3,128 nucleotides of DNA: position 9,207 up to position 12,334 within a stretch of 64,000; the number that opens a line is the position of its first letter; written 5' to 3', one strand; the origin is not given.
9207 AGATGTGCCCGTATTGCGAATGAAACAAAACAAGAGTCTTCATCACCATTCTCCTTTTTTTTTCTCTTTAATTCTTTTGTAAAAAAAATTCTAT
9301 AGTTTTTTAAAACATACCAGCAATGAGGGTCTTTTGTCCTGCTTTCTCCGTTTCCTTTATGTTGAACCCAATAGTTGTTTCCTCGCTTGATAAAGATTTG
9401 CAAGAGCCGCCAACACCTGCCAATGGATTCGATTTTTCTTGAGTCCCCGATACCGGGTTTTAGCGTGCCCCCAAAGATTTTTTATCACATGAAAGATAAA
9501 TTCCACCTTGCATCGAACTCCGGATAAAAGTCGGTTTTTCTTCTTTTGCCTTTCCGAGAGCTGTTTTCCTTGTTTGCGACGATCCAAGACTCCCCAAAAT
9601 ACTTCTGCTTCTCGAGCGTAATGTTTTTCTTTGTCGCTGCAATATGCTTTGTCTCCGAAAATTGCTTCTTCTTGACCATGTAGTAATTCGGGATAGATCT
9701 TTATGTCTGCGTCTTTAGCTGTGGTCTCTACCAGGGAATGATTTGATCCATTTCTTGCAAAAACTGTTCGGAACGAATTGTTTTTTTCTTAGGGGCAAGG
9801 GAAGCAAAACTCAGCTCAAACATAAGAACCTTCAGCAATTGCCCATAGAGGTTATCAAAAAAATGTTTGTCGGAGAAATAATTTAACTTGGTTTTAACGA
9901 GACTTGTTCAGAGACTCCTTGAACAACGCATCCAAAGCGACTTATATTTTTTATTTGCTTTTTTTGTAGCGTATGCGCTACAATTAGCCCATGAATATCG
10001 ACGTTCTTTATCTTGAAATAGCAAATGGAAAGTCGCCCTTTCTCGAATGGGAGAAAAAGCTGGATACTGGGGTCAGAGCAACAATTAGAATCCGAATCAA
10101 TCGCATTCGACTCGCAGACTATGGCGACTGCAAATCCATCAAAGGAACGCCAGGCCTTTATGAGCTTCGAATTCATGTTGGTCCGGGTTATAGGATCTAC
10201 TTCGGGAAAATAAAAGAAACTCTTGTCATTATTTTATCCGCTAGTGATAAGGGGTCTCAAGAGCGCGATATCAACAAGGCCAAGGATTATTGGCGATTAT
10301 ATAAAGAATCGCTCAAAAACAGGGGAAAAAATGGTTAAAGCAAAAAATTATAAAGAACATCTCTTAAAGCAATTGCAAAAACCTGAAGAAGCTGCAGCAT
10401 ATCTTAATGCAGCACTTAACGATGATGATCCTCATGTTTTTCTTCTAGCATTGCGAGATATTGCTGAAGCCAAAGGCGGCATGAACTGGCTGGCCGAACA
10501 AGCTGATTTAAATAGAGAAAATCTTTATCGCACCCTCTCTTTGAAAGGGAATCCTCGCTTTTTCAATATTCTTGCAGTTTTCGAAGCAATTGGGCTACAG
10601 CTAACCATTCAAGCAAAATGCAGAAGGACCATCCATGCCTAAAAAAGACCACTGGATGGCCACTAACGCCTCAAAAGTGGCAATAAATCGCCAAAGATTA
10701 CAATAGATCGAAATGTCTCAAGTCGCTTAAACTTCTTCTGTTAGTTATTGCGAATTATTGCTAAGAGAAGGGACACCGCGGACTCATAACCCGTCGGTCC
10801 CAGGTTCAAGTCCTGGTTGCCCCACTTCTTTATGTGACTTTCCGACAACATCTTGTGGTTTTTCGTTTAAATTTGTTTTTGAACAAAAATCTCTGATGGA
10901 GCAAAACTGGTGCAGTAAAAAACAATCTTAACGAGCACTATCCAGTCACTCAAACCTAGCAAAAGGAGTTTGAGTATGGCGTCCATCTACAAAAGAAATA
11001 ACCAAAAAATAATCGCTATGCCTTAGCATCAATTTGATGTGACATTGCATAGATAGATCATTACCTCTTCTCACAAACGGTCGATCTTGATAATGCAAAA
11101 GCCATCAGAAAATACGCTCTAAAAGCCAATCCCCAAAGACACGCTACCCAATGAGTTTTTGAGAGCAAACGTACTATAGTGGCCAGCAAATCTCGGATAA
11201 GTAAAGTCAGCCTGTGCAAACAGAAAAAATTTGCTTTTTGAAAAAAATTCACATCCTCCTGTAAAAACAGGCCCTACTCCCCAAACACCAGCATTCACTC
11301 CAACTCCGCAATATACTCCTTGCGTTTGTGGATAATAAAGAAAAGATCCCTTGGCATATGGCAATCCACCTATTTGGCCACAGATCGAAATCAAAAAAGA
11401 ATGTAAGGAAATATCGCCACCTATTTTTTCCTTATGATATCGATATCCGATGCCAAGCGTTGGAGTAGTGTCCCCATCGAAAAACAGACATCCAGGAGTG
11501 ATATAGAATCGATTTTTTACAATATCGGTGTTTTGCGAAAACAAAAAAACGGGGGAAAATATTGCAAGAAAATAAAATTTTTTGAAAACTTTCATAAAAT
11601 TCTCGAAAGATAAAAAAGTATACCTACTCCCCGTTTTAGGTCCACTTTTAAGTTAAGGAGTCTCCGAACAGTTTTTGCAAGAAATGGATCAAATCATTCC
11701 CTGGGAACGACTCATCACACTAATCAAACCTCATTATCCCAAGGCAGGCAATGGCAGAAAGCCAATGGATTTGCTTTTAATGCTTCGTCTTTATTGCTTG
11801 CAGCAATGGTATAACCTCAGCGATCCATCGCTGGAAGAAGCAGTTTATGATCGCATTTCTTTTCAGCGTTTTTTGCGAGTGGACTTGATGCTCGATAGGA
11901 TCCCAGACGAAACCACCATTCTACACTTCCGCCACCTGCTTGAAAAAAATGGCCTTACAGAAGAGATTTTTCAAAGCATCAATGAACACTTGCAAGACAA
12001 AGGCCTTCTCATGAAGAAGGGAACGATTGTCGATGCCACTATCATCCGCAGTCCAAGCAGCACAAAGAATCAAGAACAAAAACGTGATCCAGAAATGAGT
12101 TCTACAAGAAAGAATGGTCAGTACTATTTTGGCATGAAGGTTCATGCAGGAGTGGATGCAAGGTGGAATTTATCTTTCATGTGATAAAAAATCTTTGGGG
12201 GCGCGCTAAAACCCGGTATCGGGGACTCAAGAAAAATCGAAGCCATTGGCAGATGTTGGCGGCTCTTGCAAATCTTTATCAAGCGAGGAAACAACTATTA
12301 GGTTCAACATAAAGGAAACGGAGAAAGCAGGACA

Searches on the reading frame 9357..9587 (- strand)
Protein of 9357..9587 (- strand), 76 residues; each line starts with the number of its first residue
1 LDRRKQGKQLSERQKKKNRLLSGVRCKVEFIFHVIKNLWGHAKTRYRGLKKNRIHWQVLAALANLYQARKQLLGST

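Call 71: search_protein_families(library=pfam, proteins=[window:9357-9587:-], max_evalue=0.001)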
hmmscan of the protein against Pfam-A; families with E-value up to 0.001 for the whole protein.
window:9357-9587:- (76 aa): 3 families
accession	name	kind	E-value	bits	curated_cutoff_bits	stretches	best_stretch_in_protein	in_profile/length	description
PF01609.27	DDE_Tnp_1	-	3.8e-09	37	23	1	3-65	123-200/200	Transposase DDE domain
PF13751.12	DDE_Tnp_1_6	-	5.8e-07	30.3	25.1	1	11-67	65-123/125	Transposase DDE domain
PF13359.12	DDE_Tnp_4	-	2.6e-06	27.6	24.8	1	5-64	97-158/158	DDE superfamily endonuclease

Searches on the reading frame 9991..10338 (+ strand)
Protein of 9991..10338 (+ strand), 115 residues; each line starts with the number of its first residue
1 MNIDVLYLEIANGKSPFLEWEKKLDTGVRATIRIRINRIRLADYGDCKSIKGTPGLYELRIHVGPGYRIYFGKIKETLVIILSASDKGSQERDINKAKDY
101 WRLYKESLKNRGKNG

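Call 71: search_protein_families(library=pfam, proteins=[window:9991-10338:+], max_evalue=0.001)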
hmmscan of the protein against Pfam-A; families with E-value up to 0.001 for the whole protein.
window:9991-10338:+ (115 aa): 1 family
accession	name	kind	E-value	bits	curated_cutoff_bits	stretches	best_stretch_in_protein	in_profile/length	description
PF05973.20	Gp49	-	0.0004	20.8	23.9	1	21-95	3-83/90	Phage derived protein Gp49-like (DUF891)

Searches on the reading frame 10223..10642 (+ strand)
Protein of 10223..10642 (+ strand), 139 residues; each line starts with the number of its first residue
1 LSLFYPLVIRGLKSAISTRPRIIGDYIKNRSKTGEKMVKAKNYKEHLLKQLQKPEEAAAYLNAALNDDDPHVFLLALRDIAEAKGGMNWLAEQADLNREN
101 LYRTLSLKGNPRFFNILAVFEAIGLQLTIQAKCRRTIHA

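Call 71: search_protein_families(library=pfam, proteins=[window:10223-10642:+], max_evalue=0.001)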
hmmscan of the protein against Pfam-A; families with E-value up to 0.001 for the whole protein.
window:10223-10642:+ (139 aa): 1 family
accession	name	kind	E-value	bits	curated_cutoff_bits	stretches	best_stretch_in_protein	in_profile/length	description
PF21716.3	dnstrm_HI1420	-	4.8e-18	65.3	27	1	49-130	9-89/90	Probable addiction module antidote protein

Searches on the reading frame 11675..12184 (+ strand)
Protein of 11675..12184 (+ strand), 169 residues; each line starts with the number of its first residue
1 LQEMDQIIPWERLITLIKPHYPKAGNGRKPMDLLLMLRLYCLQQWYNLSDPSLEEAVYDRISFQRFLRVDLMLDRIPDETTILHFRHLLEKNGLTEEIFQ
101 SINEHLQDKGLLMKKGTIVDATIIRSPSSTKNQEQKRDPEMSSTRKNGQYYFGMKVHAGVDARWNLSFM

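Call 71: search_protein_families(library=pfam, proteins=[window:11675-12184:+], max_evalue=0.001)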
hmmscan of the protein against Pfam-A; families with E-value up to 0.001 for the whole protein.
window:11675-12184:+ (169 aa): 2 families
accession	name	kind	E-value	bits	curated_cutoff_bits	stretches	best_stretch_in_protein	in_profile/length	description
PF05598.16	DUF772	-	1.3e-22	80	23.1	1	27-101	1-73/74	Transposase domain (DUF772)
PF01609.27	DDE_Tnp_1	-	3.7e-05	24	23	1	114-163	4-45/200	Transposase DDE domain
